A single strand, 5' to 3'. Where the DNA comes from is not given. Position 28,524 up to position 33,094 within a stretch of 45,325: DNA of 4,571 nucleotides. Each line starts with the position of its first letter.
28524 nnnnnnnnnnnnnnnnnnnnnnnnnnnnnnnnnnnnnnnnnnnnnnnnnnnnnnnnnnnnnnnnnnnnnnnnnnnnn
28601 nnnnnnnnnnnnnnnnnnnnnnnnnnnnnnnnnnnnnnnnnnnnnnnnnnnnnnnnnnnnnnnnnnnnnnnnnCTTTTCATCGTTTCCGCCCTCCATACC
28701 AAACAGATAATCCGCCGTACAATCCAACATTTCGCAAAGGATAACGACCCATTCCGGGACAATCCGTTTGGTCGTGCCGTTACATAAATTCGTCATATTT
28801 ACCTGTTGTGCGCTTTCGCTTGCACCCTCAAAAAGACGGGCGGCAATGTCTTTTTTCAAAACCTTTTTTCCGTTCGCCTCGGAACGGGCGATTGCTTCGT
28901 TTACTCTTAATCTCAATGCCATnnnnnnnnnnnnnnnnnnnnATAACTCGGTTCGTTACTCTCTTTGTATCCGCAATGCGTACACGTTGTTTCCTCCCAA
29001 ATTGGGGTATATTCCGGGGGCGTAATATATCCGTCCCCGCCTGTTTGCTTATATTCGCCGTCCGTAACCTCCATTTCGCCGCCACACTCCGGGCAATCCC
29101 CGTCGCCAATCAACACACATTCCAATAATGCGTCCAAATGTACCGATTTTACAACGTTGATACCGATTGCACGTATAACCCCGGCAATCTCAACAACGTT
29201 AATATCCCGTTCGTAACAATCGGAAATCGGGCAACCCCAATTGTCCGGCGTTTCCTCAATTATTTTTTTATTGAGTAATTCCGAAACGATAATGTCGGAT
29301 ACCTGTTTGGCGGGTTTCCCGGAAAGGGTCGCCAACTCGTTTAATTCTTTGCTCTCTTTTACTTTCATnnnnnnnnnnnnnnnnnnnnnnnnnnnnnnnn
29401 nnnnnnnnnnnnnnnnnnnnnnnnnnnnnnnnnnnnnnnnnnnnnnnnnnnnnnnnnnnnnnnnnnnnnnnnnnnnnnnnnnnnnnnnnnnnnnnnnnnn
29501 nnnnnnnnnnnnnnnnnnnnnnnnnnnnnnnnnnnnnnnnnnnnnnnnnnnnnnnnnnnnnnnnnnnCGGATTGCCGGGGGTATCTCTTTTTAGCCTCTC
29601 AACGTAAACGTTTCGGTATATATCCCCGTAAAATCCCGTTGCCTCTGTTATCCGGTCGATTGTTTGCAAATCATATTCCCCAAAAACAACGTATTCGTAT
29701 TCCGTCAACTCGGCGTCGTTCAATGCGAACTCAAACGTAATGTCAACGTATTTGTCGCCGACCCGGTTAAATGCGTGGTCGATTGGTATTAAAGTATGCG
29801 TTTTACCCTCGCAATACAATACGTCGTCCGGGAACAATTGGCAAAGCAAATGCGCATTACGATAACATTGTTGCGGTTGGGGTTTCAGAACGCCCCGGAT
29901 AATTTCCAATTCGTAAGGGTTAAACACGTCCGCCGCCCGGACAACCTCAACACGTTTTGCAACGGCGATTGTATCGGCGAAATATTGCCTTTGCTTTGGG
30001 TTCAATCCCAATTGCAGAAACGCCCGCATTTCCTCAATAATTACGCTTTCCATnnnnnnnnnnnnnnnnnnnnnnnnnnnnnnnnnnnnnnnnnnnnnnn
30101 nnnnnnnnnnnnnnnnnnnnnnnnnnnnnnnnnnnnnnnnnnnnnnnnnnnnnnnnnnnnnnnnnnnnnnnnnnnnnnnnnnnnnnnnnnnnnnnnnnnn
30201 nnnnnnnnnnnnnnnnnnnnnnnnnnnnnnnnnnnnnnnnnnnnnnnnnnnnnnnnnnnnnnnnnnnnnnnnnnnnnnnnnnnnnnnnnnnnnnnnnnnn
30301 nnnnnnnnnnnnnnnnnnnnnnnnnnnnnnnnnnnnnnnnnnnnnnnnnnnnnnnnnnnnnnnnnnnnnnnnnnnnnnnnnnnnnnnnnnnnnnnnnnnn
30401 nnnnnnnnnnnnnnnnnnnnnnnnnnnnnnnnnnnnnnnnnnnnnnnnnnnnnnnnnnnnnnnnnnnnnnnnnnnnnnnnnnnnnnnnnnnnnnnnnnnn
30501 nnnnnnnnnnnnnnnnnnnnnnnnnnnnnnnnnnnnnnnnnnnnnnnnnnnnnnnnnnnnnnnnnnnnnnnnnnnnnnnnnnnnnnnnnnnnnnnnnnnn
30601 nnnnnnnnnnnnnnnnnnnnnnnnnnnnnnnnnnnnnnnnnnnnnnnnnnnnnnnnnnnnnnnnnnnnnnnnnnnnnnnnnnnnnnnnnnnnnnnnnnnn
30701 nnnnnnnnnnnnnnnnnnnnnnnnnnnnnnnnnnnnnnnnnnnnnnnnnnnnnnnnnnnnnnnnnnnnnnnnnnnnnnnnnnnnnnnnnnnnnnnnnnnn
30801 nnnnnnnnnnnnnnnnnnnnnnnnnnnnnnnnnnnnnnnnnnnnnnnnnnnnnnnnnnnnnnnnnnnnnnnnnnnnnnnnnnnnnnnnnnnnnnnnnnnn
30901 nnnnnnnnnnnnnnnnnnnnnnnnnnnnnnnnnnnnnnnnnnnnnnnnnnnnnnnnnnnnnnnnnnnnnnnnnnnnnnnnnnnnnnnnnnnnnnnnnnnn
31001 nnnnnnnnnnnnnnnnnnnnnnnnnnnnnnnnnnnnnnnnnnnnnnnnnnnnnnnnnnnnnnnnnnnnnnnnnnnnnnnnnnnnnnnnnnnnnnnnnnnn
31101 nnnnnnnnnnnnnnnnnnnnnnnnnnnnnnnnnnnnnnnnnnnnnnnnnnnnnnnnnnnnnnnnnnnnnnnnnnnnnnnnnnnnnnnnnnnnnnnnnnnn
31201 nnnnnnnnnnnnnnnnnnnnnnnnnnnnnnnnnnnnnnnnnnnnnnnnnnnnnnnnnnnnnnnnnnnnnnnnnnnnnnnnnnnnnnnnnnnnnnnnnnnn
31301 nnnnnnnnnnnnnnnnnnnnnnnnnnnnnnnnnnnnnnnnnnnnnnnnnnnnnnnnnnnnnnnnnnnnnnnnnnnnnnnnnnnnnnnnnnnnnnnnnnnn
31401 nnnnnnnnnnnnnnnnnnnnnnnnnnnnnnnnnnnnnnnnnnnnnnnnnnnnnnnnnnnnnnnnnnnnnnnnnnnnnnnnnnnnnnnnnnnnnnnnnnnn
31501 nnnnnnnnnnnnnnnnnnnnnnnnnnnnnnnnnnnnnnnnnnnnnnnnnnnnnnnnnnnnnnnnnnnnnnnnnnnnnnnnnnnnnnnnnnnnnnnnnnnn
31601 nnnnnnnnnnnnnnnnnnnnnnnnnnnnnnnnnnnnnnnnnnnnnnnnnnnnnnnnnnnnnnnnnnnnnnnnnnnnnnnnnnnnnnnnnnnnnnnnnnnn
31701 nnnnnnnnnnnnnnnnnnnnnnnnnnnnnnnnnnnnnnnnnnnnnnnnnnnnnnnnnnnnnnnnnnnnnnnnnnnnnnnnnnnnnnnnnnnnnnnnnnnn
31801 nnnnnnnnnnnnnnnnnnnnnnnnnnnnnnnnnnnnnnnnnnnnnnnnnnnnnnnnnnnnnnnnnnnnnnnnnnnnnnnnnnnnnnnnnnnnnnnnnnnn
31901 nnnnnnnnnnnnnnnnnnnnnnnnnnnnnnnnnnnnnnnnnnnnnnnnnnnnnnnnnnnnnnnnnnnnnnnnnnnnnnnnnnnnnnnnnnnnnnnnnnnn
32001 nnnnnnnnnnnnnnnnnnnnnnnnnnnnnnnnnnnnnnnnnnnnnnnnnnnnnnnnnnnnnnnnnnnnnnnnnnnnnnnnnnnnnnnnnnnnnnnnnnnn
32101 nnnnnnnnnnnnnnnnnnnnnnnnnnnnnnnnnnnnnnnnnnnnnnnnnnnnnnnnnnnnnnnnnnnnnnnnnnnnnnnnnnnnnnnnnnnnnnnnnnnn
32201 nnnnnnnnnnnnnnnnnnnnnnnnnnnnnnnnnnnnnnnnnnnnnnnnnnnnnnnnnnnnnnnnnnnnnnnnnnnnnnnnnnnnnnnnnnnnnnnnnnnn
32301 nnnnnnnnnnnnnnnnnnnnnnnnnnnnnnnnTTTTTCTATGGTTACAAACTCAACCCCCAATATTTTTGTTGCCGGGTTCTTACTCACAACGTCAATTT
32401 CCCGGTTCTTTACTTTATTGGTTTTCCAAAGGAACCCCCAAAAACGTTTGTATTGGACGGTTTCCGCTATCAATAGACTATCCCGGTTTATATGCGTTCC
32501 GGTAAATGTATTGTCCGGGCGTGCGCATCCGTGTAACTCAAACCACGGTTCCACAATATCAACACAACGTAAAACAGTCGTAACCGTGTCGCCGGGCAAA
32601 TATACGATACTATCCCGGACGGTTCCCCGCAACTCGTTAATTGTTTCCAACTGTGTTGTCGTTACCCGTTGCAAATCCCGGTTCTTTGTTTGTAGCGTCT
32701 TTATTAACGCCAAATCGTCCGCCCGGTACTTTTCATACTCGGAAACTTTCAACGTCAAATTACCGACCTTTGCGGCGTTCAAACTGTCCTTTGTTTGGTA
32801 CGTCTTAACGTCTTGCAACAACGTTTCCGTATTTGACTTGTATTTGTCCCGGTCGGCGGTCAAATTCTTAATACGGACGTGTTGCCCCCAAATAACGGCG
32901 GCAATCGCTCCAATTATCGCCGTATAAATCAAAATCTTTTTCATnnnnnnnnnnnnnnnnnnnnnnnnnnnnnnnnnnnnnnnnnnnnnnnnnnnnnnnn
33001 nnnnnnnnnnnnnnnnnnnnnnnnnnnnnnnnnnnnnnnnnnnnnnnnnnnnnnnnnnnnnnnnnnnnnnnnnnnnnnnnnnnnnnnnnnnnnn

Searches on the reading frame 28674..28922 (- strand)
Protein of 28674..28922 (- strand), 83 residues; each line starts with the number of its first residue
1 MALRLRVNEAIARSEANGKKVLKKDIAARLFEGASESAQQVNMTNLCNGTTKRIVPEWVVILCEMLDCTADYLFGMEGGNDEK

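Call 27: search_protein_families(library=pfam, max_evalue=0.01, proteins=[window:28674-28922:-])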
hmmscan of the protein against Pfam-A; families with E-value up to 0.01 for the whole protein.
window:28674-28922:- (83 aa): 0 families

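Call 28: search_protein_families(library=phrogs, max_evalue=0.001, proteins=[window:28674-28922:-])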
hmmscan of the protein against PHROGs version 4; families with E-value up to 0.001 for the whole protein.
window:28674-28922:- (83 aa): 0 families

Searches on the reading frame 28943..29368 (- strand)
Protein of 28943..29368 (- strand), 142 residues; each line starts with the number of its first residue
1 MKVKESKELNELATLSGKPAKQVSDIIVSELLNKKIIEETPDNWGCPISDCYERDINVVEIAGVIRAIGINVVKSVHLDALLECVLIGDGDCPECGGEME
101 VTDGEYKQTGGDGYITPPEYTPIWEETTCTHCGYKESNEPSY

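Call 27: search_protein_families(library=pfam, max_evalue=0.01, proteins=[window:28943-29368:-])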
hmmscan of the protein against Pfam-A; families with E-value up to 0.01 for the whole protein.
window:28943-29368:- (142 aa): 2 families
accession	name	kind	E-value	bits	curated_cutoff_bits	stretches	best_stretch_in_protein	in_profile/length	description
PF24042.1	DUF7351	-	0.00086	19.5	31.2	1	72-135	49-103/177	Domain of unknown function (DUF7351)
PF08271.17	Zn_Ribbon_TF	-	0.0078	16.2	29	0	92-103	3-14/43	TFIIB zinc-binding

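Call 28: search_protein_families(library=phrogs, max_evalue=0.001, proteins=[window:28943-29368:-])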
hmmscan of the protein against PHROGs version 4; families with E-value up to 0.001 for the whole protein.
window:28943-29368:- (142 aa): 1 family
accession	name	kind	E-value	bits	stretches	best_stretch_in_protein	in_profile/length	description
phrog_33979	-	unknown function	0.0008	20.6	1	30-103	30-96/131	-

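Call 93: find_homologous_proteins(query=window:28943-29368:-, max_evalue=0.001)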
Query window:28943-29368:- (142 aa): 193 proteins with E <= 0.001 among 206 candidates; the best 120 are listed.
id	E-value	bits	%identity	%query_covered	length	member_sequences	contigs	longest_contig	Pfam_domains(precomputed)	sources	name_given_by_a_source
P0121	3.4e-90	318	99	100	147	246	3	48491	-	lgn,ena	-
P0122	1.2e-87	309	99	98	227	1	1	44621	-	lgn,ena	-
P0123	4.3e-80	285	87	100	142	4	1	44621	-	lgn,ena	-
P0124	4.1e-79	282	87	100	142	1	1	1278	-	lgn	-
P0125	4.9e-78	278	86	100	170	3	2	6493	-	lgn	-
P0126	1.5e-77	276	84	100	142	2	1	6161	-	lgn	-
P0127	1.3e-76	273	84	100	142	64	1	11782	-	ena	-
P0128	2.4e-76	273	85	100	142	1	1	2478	-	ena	-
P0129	2.6e-76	272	82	100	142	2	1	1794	-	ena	-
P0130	8.8e-74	264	88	96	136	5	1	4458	-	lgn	-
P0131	1.1e-73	264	80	100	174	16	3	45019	-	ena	-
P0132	4.6e-73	262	80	100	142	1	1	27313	-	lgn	-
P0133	7.3e-73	261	79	100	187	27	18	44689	-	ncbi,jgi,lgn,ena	-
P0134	2.0e-72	260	79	100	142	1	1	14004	-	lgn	-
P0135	1.1e-71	257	77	100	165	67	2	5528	-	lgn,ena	-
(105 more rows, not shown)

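Call 97: search_solved_structures(query=A3, max_evalue=1)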
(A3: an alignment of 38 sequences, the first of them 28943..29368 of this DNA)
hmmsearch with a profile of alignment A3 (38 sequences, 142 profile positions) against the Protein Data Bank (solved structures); distinct sequences matched with E-value up to 1: 6.
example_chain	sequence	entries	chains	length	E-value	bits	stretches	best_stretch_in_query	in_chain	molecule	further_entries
4yy5_A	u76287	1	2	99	0.00072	22.9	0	9-34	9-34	dTor_3x33L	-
4yy2_A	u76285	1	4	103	0.00092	22.5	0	9-34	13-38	dTor_3x33L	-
5k2m_E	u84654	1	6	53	0.013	18.8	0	91-109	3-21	Probable lysine biosynthesis protein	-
5li0_4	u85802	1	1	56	0.36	14.1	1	74-111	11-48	50S ribosomal protein L32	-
4wce_Z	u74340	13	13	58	0.38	14.1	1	73-111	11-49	50S ribosomal protein L32 | Large ribosomal subunit protein bL32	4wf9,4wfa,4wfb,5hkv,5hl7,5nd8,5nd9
8zey_A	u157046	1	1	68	0.87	12.9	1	1-43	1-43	AcrIE3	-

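Call 101: predict_structure(alignment_id=A3)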
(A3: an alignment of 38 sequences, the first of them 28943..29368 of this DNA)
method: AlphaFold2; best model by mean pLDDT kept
length: 142 residues; sequences in the alignment: 38
mean_pLDDT: 89.1   pTM: 0.69
mean pLDDT of the five models: 89.1, 86.4, 85.9, 85.6, 85.3
residues with pLDDT >= 90: 83; 70-90: 58; 50-70: 1; < 50: 0
segments of 3 or more residues with pLDDT < 50: none
pLDDT, mean of each block of 10 residues (from residue 1): 91 93 94 89 87 82 91 90 89 87 92 88 92 88 71
secondary structure, 60 per line:
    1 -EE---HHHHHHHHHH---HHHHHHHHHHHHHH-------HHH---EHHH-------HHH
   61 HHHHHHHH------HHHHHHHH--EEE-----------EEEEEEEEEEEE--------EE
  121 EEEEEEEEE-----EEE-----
elements in order: H7-16 H20-33 H58-68 H75-82 E85-87 E99-110 E119-129 E135-137

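Call 103: fold_search(model_id=the predicted structure, library=pdb)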
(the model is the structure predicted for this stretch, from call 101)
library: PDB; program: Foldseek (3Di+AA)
matches with E <= 10: 87; with E <= 0.001: 0
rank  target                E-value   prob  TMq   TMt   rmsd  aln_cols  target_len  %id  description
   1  7xmw_B                1.8e+00  0.13  0.15  0.27   7.1        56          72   21  Crystal structure of anti-CRISPR protein AcrVIA2 (released 2023-05-31)
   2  6maf_C                1.9e+00  0.04  0.20  0.12  13.8       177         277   14  native BbvCI A2B2 tetramer at low resolution (released 2018-11-14)
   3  7ae7_a                2.0e+00  0.15  0.12  0.27   9.0        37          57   14  Structure of Sedimentibacter hydroxybenzoicus vanillic acid decarboxylase (ShVdcCD) in open form, with truncated ShVdc (released 2021-08-25)
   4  7ae5_a                2.7e+00  0.35  0.18  0.38   5.7        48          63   17  Structure of Sedimentibacter hydroxybenzoicus vanillic acid decarboxylase (ShVdcCD) in open form (released 2021-08-25)
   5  7ae5_b                2.7e+00  0.35  0.18  0.37   5.7        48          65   17  Structure of Sedimentibacter hydroxybenzoicus vanillic acid decarboxylase (ShVdcCD) in open form (released 2021-08-25)
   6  9pd3_K                2.7e+00  0.10  0.11  0.08  10.5        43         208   21  NER dual incision complex - DuIS (released 2026-02-18)
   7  6a2v_A                2.9e+00  0.09  0.14  0.12  11.2        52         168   10  Crystal structure of Hcp protein (released 2018-09-19)
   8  6a2v_F                2.9e+00  0.08  0.14  0.14   9.8        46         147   11  Crystal structure of Hcp protein (released 2018-09-19)
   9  7ae5_e                3.0e+00  0.12  0.12  0.24   9.0        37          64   14  Structure of Sedimentibacter hydroxybenzoicus vanillic acid decarboxylase (ShVdcCD) in open form (released 2021-08-25)
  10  8ebt_K                3.0e+00  0.10  0.11  0.10  10.5        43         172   21  XPA repositioning Core7 of TFIIH relative to XPC-DNA lesion (Cy5) (released 2023-04-19)
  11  6a2v_B                3.0e+00  0.08  0.14  0.13  10.4        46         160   13  Crystal structure of Hcp protein (released 2018-09-19)
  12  6eg7_A                3.0e+00  0.02  0.20  0.14  13.6       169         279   13  BbvCI B2 dimer with I3C clusters (released 2018-11-14)
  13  4e31                  3.2e+00  0.15  0.17  0.06   8.4        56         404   12  X-ray Structure of the Y76F mutant of TcaB9, a C-3'-Methyltransferase, in Complex with S-Adenosyl-L-Homocysteine and Sug (released 2012-04-25)
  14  7xmw_A                3.2e+00  0.11  0.20  0.33   4.9        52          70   19  Crystal structure of anti-CRISPR protein AcrVIA2 (released 2023-05-31)
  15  2z15_A                3.2e+00  0.04  0.21  0.24  13.8       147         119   13  Crystal structure of human Tob1 protein (released 2007-11-13)
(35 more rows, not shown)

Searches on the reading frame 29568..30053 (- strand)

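Call 96: search_protein_families(library=pfam, max_evalue=0.01, proteins=[window:29568-30053:-])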
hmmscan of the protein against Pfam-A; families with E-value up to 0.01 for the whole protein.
window:29568-30053:- (162 aa): 1 family
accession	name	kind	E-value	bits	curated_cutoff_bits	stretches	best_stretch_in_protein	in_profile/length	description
PF24591.1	Phage_YunG-like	-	0.0084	16.4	27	0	62-109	23-71/99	Phage YunG-like protein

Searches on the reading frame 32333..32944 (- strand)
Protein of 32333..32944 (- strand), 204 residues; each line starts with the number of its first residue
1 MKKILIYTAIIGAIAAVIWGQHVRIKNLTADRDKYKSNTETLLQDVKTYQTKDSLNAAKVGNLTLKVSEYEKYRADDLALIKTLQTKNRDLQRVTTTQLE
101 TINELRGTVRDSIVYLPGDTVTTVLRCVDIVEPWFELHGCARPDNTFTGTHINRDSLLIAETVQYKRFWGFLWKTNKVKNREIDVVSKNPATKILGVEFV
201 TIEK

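Call 27: search_protein_families(library=pfam, max_evalue=0.01, proteins=[window:32333-32944:-])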
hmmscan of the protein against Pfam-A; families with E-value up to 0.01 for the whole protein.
window:32333-32944:- (204 aa): 1 family
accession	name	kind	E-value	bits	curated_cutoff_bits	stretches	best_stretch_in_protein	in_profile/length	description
PF20186.3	DUF6549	-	1.1e-33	117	27.4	1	30-204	3-167/167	Family of unknown function (DUF6549)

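Call 28: search_protein_families(library=phrogs, max_evalue=0.001, proteins=[window:32333-32944:-])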
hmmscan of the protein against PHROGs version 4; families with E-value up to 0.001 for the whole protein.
window:32333-32944:- (204 aa): 1 family
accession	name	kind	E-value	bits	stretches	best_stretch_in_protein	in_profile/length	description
phrog_14010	-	unknown function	5e-36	125.2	1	9-204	8-197/197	-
